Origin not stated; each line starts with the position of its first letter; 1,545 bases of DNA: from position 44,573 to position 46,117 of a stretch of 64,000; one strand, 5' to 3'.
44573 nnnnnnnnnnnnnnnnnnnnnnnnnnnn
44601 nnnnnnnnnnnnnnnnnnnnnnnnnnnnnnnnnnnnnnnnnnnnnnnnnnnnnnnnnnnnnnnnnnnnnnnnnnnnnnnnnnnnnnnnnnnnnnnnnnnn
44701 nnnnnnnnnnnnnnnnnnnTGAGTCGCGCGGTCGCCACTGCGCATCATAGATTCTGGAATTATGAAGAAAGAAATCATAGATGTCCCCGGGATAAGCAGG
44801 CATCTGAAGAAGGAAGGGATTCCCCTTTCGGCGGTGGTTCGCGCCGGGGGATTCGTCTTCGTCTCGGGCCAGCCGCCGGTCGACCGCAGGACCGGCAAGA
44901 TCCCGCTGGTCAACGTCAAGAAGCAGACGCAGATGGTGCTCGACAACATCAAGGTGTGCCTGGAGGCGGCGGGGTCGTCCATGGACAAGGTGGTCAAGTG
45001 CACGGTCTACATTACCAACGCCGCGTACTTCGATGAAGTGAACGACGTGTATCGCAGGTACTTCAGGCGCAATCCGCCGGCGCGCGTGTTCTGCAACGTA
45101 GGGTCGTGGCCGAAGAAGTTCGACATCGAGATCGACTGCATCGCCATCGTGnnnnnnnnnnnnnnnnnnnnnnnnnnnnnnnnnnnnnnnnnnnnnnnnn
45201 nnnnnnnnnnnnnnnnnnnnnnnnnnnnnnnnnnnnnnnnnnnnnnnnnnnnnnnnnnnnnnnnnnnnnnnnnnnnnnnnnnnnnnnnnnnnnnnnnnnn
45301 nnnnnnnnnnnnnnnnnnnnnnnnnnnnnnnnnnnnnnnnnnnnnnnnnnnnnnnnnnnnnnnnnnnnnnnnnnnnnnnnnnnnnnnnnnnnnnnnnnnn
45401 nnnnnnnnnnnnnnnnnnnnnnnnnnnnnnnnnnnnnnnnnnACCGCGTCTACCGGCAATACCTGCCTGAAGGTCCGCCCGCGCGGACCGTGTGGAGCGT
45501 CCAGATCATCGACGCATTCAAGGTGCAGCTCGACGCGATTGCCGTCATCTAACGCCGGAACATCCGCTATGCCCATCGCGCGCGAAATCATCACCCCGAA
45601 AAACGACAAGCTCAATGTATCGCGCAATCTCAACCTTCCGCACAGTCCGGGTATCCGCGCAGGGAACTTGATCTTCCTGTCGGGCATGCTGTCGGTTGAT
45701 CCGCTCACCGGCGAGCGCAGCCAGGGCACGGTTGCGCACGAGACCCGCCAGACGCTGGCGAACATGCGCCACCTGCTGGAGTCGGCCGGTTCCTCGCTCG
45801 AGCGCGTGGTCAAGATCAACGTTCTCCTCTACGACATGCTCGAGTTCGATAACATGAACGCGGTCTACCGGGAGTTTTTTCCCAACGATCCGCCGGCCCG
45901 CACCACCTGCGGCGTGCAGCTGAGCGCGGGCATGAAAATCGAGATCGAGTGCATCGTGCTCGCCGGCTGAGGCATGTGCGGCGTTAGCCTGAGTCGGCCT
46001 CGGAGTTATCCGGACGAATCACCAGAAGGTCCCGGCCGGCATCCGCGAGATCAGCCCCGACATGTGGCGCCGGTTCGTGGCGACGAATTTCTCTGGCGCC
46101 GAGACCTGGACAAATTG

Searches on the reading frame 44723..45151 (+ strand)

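Call 60: search_protein_families(library=pfam, max_evalue=0.00001, proteins=[window:44723-45151:+])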
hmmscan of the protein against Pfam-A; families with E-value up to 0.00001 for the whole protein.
window:44723-45151:+ (143 aa): 1 family
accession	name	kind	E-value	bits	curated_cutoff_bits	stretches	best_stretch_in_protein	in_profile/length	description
PF01042.26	Ribonuc_L-PSP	-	6.4e-31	107.3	27.3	1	34-143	10-121/121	Endoribonuclease L-PSP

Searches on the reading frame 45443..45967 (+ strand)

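Call 60: search_protein_families(library=pfam, max_evalue=0.00001, proteins=[window:45443-45967:+])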
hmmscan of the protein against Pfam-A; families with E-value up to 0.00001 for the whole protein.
window:45443-45967:+ (175 aa): 1 family
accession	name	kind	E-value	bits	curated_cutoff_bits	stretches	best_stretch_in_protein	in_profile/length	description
PF01042.26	Ribonuc_L-PSP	-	3.1e-27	95.4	27.3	1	66-172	10-119/121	Endoribonuclease L-PSP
